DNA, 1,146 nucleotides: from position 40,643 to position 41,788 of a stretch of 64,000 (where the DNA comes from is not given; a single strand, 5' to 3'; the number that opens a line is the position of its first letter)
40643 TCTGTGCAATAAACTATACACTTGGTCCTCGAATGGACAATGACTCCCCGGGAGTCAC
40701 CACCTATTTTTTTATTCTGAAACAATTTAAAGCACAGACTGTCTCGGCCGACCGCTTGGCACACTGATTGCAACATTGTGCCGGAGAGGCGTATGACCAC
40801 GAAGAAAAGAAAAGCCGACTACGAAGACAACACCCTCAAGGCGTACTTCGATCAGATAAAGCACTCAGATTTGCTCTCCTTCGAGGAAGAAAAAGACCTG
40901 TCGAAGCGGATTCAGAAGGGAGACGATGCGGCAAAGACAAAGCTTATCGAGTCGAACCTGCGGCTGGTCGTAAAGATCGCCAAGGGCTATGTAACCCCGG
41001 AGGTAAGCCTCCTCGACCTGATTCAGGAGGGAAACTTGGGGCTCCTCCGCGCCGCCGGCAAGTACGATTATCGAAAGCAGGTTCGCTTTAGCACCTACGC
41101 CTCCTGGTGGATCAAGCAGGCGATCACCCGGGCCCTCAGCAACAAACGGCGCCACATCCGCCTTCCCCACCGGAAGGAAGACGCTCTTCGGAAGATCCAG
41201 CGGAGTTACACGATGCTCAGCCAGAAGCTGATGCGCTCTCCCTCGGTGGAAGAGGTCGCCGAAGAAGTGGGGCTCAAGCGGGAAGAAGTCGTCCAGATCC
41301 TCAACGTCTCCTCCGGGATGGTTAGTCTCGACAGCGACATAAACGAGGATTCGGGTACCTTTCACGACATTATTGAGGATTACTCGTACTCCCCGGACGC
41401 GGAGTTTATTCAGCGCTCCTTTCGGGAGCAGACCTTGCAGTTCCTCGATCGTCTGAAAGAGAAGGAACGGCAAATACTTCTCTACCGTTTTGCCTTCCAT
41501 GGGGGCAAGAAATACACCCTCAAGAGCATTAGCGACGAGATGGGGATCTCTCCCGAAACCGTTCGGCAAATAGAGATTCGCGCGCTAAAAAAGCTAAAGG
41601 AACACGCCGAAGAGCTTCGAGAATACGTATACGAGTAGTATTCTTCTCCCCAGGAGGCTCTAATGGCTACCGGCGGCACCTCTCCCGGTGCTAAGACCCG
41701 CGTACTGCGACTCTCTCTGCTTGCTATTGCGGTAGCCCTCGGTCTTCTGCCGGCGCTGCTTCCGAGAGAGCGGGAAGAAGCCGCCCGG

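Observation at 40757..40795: Perfect sigma54 promoter driving an RpoS-like sigma factor behind flgF-flgG-flgJ-like: a Borrelia-style RpoN->RpoS cascade?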

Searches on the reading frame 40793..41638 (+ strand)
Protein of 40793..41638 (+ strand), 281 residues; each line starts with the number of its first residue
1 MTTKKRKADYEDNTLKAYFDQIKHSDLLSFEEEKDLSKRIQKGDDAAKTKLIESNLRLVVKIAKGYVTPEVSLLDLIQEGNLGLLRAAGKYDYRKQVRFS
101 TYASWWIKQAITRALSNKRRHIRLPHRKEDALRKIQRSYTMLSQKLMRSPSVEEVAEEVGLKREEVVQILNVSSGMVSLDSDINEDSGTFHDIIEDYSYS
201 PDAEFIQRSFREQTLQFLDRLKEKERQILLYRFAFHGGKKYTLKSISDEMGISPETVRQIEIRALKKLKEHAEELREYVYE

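Call 4: search_protein_families(library=ncbifam, proteins=[window:40793-41638:+])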
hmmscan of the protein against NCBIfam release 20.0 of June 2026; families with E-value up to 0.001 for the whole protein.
window:40793-41638:+ (281 aa): 62 families (the best 25 are shown)
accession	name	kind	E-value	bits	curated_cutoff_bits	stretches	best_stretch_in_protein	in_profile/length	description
TIGR02394.1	rpoS_proteo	equivalog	2.2e-73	247.2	378.7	1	3-272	3-274/285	RNA polymerase sigma factor RpoS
NF004207.0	PRK05657.1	equivalog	9.5e-71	238.8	394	1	6-272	49-317/329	RNA polymerase sigma factor RpoS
TIGR02997.1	Sig70-cyanoRpoD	subfamily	2e-70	237.4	384.5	1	32-269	61-298/298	RNA polymerase sigma factor, RpoD/SigA family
NF006666.0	PRK09210.1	equivalog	1.7e-69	234.9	572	1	13-277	99-367/370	RNA polymerase sigma factor RpoD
TIGR02393.1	RpoD_Cterm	equivalog_domain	6.8e-66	222.2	354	1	47-278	1-236/238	RNA polymerase sigma factor RpoD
NF004208.0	PRK05658.1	equivalog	5e-65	220.7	555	1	15-279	358-629/631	RNA polymerase sigma factor RpoD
NF041931.2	MzaA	equivalog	5.4e-63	213.9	800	1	46-272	475-705/726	MZA anti-phage system associated sigma-70 family RNA polymerase sigma factor MzaA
NF005642.0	PRK07405.1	subfamily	2.2e-61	207.8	524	1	32-279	69-316/318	RNA polymerase sigma factor SigD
NF004615.0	PRK05949.1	subfamily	4.2e-61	206.7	530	1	32-279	78-325/327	RNA polymerase sigma factor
NF005920.0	PRK07921.1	subfamily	4.9e-61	206.5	464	1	22-279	67-327/328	RNA polymerase sigma factor SigB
NF005643.0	PRK07406.1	equivalog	2.2e-58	198.2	500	1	36-279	151-396/397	RNA polymerase sigma factor RpoD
NF005785.0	PRK07598.1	equivalog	2.9e-58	197.7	554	1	35-277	165-409/415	RNA polymerase sigma factor SigC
NF004561.0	PRK05901.1-3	equivalog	6.6e-56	190.5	582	1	24-271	278-526/537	RNA polymerase sigma factor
NF004562.0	PRK05901.1-4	equivalog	1.3e-54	185.7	779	1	46-270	316-542/571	RNA polymerase sigma factor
NF004560.0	PRK05901.1-1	equivalog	1.4e-53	182.8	711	1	31-271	264-505/516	RNA polymerase sigma factor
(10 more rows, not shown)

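Call 5: search_protein_families(library=pfam, proteins=[window:40793-41638:+])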
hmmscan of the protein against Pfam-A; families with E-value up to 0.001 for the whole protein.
window:40793-41638:+ (281 aa): 7 families
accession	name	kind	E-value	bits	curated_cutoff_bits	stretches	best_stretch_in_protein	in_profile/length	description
PF04542.20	Sigma70_r2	-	2.2e-19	69.4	24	1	51-120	1-70/71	Sigma-70 region 2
PF04545.22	Sigma70_r4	-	1.5e-18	66.5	24.1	1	218-270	2-50/50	Sigma-70, region 4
PF04539.22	Sigma70_r3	-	2.8e-18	66.2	25.3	1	131-200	2-73/78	Sigma-70 region 3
PF00140.25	Sigma70_r1_2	-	1.9e-10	41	22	1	14-46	2-34/34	Sigma-70 factor, region 1.2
PF08281.18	Sigma70_r4_2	-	3.6e-06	27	25.7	1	212-268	2-54/54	Sigma-70, region 4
PF04967.18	HTH_10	-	0.00026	21.2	23.1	0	239-268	22-51/53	HTH DNA binding domain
PF19889.5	DUF6362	-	0.00085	20.1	31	0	199-267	36-97/98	Domain of unknown function (DUF6362)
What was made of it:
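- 40793..41638 (+): 281-aa RpoS-like sigma factor of a spirochete-specific clade. It has regions 1.2, 2, 3 and 4, lacks region 1.1, and carries the family signature RLPHRKE (residues 123-129) in region 3.0. Pfam and NCBIfam results (calls 4, 5).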

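Call 7: find_homologous_proteins(query=window:40793-41638:+, max_evalue=1e-20)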
Query window:40793-41638:+ (281 aa): 7975 proteins with E <= 1e-20 among 8000 candidates; the best 120 are listed.
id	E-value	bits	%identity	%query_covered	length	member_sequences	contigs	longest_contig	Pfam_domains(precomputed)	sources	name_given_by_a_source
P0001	8.9e-176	600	100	100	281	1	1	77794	PF04545.23,PF00140.26,PF04542.21,PF08281.19,PF04539.23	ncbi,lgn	ncbi:MAG: RNA polymerase sigma factor RpoD/SigA [Spirochaetaceae bacterium]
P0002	9.1e-175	597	99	100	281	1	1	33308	PF04545.23,PF00140.26,PF04542.21,PF08281.19,PF04539.23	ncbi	-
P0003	2.8e-174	595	99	100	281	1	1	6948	PF04545.23,PF00140.26,PF04542.21,PF08281.19,PF04539.23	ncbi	ncbi:MAG: sigma-70 family RNA polymerase sigma factor [Spirochaetota bacterium]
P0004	2.4e-172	589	98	100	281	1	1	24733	PF04545.23,PF00140.26,PF04542.21,PF08281.19,PF04539.23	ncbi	-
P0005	3.0e-171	585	98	100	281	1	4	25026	PF04545.23,PF00140.26,PF04542.21,PF08281.19,PF04539.23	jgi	jgi:RNA polymerase primary sigma factor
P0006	1.0e-169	580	96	100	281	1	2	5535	PF04545.23,PF00140.26,PF04542.21,PF08281.19,PF04539.23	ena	-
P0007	8.2e-169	577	95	100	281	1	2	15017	PF04545.23,PF00140.26,PF04542.21,PF08281.19,PF04539.23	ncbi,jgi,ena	jgi:RNA polymerase primary sigma factor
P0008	1.3e-167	574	95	100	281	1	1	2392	PF04545.23,PF00140.26,PF04542.21,PF08281.19,PF04539.23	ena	-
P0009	1.8e-167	573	94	100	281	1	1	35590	PF04545.23,PF00140.26,PF04542.21,PF08281.19,PF04539.23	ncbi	-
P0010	7.2e-167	571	95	100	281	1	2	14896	PF04545.23,PF00140.26,PF04542.21,PF08281.19,PF04539.23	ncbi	-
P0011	1.4e-141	488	80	100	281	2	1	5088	PF04545.23,PF00140.26,PF04542.21,PF04539.23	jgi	-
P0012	3.0e-135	467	78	96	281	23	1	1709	PF04545.23,PF00140.26,PF04542.21,PF04539.23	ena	-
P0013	5.2e-135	467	76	100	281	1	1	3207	PF04545.23,PF00140.26,PF04542.21,PF04539.23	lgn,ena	-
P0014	1.4e-134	465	76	100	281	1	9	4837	PF04545.23,PF00140.26,PF04542.21,PF08281.19,PF04539.23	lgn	-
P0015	2.4e-134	464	76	100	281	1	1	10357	PF04545.23,PF00140.26,PF04542.21,PF04539.23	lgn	-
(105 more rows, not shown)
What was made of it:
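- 40793..41638 (+): A 100% identical protein is annotated in a 'MAG: Spirochaetaceae bacterium' (call 7).
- Public annotation calls the protein 'RpoD/SigA' or 'primary sigma factor' (call 7).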

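Call 9: find_related_loci(query=window:40793-41638:+, collection=genome_contigs, flank=8000)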
Query window:40793-41638:+ (281 aa) in genome_contigs; peptide patterns used: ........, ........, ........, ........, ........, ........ (x = any residue, [..] = any of these).
600 stretches matched a pattern (row limit reached: there are more); 564 encode a relative of the query (tblastn E <= 1e-3); the best 80 are kept; 80 distinct loci.
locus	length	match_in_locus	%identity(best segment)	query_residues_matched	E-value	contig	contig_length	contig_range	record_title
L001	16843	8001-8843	73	1-281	8e-135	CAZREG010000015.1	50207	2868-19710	MAG TPA_asm: uncultured Spirochaetaceae bacterium isolate binchicken_co8_177 genome assembly, contig: NODE_617_length_50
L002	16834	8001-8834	72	5-281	5e-132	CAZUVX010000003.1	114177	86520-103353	MAG TPA_asm: uncultured Spirochaetaceae bacterium isolate SRP252850_co1_392 genome assembly, contig: NODE_114_length_114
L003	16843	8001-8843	72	1-281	4e-132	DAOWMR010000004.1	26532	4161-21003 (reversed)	MAG TPA_asm: Spirochaetales bacterium isolate CSMAG_3007 CSMAG_3007_k141_545575_length_26532_cov_66.6192, whole genome s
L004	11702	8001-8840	70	1-280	2e-128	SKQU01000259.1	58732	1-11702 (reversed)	MAG: Spirochaetaceae bacterium isolate CSSed162cmA_456 CSSed16-2cmA-330, whole genome shotgun sequence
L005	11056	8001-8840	69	1-280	3e-126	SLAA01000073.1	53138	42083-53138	MAG: Spirochaetales bacterium isolate CSSed162cmB_373 CSSed16-2cmB-499, whole genome shotgun sequence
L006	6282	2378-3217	65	1-279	9e-126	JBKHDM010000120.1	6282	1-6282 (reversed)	MAG: Spirochaetaceae bacterium isolate D1M04_11 NODE_6871_length_6282_cov_7.264012, whole genome shotgun sequence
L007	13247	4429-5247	68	8-280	1e-123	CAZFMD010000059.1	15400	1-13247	MAG TPA_asm: uncultured Spirochaetaceae bacterium isolate binchicken_co334_238 genome assembly, contig: NODE_6703_length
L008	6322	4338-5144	66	12-280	4e-122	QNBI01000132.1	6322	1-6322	MAG: Spirochaetes bacterium isolate B123_G9 B123_Guay9_scaffold_21148, whole genome shotgun sequence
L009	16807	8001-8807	68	12-280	1e-121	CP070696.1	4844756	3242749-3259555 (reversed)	MAG: Spirochaetaceae bacterium isolate bin59 chromosome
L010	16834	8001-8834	65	3-279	2e-119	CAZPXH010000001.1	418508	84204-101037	MAG TPA_asm: uncultured Spirochaetaceae bacterium isolate SRP141376_co3_104 genome assembly, contig: NODE_8_length_41850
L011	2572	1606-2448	65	1-281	4e-125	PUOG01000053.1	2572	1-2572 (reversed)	MAG: Spirochaetaceae bacterium isolate B1Sed10_148R1 B1-Sed10-C71192, whole genome shotgun sequence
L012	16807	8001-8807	67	12-280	2e-119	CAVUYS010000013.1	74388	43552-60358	MAG: uncultured Spirochaetota bacterium isolate MFD05674.bin.2.117 genome assembly, contig: contig_117624, whole genome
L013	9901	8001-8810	65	11-280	2e-117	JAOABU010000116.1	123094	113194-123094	MAG: Spirochaetes bacterium isolate SKW186 k141_637731, whole genome shotgun sequence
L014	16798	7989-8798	65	11-280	3e-117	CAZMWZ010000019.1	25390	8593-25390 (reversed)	MAG TPA_asm: uncultured Spirochaetaceae bacterium isolate ERP119294_co4_432 genome assembly, contig: NODE_1643_length_25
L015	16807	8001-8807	67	12-280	6e-116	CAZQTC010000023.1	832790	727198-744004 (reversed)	MAG TPA_asm: uncultured Spirochaetales bacterium isolate binchicken_co219_179 genome assembly, contig: k141_242815, whol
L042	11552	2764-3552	55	13-273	1e-94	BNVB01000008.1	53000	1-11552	Spirochaetia bacterium MS502-30 DNA, sequence008, whole genome shotgun sequence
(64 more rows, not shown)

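Call 28: search_protein_representatives(alignment_id=A1)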
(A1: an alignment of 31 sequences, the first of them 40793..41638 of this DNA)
Query: 31 sequences, 281 profile positions. Proteins with E-value up to 0.001 (for the whole library): 124324; up to 1e-10: 77327; up to 1e-30: 30832. The best 150 are listed.
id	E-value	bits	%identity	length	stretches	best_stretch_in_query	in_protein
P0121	5.7e-114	396.3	-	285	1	3-280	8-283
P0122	8.6e-109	379.3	-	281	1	5-279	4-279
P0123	7.3e-102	356.6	-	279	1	7-280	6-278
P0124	2.2e-100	351.8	-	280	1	13-280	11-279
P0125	1.7e-99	348.8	-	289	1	3-280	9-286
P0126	1.2e-95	336.2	-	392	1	6-279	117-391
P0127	5.6e-95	334.0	-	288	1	7-280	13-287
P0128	1.5e-94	332.7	-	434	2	15-270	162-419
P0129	3.2e-94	331.5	-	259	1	1-186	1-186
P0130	1.3e-93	329.5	-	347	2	45-249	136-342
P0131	6.1e-92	324.1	-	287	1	7-280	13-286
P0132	3.0e-90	318.5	-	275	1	11-280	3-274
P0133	6.4e-89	314.1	-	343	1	8-280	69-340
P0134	1.5e-88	312.9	-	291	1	7-280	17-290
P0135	4.2e-88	311.5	-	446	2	4-235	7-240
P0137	7.3e-87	307.4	-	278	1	9-280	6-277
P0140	8.8e-85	300.6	-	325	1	6-280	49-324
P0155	9.9e-79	280.7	-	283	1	9-280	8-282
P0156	1.3e-78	280.4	-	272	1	6-271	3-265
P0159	2.4e-77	276.2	-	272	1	9-275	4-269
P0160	2.4e-77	276.2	-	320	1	10-279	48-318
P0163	2.6e-76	272.8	-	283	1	5-280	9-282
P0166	2.7e-74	266.2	-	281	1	6-279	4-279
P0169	3.7e-74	265.7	-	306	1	9-272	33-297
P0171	4.1e-74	265.6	-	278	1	8-279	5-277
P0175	1.2e-73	264.0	-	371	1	11-281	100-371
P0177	1.6e-73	263.7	-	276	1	9-280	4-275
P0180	1.2e-72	260.7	-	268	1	5-279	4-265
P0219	4.7e-70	252.3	-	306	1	7-279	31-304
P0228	1.5e-69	250.6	-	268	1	17-275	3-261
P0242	4.9e-69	248.9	-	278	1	10-279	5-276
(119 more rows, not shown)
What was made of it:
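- Tried and rejected: The profile search of 1.84 billion representatives returned 150 unnamed proteins (call 28).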

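Call 30: list_cluster_members(proteins=[P0163, P0166, P0228, P0180, P0156, P0159, P0155, P0242, P0177, P0171])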
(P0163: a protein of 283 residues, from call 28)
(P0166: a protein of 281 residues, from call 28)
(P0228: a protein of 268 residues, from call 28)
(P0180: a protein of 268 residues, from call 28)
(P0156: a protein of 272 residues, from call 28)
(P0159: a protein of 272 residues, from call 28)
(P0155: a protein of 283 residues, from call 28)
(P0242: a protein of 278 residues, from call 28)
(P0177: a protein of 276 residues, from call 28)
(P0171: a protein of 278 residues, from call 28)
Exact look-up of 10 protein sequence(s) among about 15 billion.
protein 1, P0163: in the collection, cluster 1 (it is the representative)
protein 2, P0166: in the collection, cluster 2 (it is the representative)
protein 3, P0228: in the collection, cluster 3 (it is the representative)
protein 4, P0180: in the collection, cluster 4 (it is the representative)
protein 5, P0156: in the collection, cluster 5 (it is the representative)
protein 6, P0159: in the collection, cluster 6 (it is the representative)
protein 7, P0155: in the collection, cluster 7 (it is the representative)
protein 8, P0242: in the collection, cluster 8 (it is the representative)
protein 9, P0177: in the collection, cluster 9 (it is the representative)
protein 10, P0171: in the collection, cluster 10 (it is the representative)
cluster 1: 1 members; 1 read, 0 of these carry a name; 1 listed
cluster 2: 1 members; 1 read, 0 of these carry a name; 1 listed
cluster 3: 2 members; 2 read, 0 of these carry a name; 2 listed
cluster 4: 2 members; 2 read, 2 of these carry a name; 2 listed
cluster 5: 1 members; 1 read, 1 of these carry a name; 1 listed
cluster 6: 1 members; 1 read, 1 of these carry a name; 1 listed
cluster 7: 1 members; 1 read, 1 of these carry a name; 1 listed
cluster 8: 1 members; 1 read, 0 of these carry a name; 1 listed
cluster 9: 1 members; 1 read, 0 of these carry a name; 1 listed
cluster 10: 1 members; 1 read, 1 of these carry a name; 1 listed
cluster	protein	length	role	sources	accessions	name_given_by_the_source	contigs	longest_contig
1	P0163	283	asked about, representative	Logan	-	-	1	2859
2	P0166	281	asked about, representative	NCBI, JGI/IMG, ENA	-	-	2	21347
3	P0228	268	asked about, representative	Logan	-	-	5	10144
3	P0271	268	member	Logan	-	-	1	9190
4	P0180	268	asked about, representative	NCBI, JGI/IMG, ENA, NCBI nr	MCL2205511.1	MAG: sigma-70 family RNA polymerase sigma factor [Treponema sp.] | sigma-70 family RNA polymerase sigma factor [Treponema sp.]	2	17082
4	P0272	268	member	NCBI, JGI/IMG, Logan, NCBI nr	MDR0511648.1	MAG: sigma-70 family RNA polymerase sigma factor [Treponema sp.] | RNA polymerase primary sigma factor | sigma-70 family RNA polymerase sigma factor [Treponema sp.]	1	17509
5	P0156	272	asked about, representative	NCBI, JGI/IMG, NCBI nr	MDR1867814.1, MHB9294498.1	MAG: RNA polymerase sigma factor RpoD/SigA [Treponema sp.] | RNA polymerase primary sigma factor | RNA polymerase sigma factor RpoD/SigA [Treponema sp.]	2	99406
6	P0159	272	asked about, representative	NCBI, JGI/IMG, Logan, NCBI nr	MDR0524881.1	MAG: RNA polymerase sigma factor RpoD/SigA [Spirochaetaceae bacterium] | RNA polymerase primary sigma factor | RNA polymerase sigma factor RpoD/SigA [Spirochaetaceae bacterium]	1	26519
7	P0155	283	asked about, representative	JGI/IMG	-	RNA polymerase primary sigma factor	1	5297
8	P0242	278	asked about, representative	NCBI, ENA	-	-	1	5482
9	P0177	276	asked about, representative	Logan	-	-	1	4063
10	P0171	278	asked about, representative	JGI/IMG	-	RNA polymerase primary sigma factor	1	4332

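Call 34: list_cluster_members(proteins=[P0169, P0219, P0124, P0126, P0140, P0175, P0160, P0121, P0125, P0137])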
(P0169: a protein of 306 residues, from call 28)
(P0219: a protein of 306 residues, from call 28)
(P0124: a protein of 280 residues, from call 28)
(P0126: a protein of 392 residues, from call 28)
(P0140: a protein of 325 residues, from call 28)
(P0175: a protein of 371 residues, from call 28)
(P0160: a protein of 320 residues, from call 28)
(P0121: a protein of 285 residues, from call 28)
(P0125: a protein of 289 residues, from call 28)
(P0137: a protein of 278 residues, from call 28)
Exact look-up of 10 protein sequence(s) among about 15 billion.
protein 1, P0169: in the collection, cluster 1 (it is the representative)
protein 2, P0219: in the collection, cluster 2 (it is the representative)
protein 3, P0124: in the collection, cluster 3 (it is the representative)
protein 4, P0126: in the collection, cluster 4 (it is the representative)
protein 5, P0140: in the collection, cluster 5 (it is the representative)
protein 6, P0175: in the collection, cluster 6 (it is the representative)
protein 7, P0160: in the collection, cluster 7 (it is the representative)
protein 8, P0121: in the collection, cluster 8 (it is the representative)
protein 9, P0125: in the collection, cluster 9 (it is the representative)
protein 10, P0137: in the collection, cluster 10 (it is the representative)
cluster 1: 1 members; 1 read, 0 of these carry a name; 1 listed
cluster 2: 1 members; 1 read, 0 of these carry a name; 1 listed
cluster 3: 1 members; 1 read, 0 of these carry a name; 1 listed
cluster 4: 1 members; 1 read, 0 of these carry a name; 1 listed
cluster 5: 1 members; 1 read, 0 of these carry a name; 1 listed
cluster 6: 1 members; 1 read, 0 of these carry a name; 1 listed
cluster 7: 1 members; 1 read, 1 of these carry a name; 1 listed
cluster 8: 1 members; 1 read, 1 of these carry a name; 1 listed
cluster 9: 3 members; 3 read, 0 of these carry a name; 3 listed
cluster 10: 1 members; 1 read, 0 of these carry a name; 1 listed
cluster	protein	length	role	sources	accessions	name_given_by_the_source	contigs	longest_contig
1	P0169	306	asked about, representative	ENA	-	-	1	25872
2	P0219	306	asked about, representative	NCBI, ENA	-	-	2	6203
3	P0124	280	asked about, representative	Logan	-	-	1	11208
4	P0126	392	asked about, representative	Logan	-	-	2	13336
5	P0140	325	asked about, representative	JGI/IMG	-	-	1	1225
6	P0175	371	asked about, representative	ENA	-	-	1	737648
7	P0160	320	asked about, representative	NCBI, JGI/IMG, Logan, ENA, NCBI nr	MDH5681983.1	MAG: RNA polymerase sigma factor RpoD/SigA [Spirochaetota bacterium] | RNA polymerase sigma factor RpoD/SigA [Spirochaetota bacterium]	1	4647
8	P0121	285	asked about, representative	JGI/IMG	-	RNA polymerase primary sigma factor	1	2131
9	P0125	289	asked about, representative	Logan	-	-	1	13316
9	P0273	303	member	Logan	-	-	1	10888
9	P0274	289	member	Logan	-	-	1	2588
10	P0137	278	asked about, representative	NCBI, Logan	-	-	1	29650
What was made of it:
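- Tried and rejected: Two cluster look-ups of 20 AT-rich or short candidates gave only Treponema or Spirochaetota MAG names, or none (calls 30, 34).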

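Call 35: find_homologous_proteins(query=P0169, max_evalue=1e-20)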
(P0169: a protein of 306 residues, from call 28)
Query P0169 (306 aa): 2737 proteins with E <= 1e-20 among 6451 candidates; the best 120 are listed.
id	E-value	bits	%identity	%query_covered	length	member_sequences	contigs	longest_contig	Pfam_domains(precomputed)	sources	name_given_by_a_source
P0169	1.7e-197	673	100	100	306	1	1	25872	PF04545.23,PF00140.26,PF04542.21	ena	-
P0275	8.5e-148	510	76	100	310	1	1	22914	PF04545.23,PF00140.26,PF04542.21,PF04539.23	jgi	jgi:RNA polymerase primary sigma factor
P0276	7.9e-87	310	51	89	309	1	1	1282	PF04545.23,PF00140.26,PF04542.21,PF04539.23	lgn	-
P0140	1.4e-78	283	49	90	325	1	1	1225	PF04545.23,PF00140.26,PF04542.21,PF04539.23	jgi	-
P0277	5.4e-76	274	47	97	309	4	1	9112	PF04545.23,PF00140.26,PF04542.21,PF04539.23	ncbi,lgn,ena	-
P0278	1.8e-75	273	48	92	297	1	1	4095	PF04545.23,PF00140.26,PF04542.21,PF04539.23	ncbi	-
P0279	8.1e-75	270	50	92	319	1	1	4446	PF04545.23,PF00140.26,PF04542.21,PF04539.23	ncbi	ncbi:MAG: sigma-70 family RNA polymerase sigma factor [bacterium]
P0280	9.2e-74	267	53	86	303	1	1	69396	PF04545.23,PF00140.26,PF04542.21,PF04539.23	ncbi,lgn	-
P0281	1.2e-73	267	49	89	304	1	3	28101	PF04545.23,PF00140.26,PF04542.21,PF04539.23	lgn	-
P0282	2.4e-73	266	48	86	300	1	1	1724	PF04545.23,PF00140.26,PF04542.21,PF04539.23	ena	-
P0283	1.2e-72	263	47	92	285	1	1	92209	PF04545.23,PF00140.26,PF04542.21,PF04539.23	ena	-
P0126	1.5e-72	263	45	95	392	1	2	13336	PF04545.23,PF00140.26,PF04542.21,PF04539.23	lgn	-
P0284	1.5e-72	263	49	89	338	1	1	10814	PF04545.23,PF00140.26,PF04542.21,PF04539.23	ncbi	-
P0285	3.4e-72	262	47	92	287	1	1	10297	PF04545.23,PF00140.26,PF04542.21,PF04539.23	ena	-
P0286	5.3e-72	261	50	86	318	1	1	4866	PF04545.23,PF00140.26,PF04542.21,PF04539.23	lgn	-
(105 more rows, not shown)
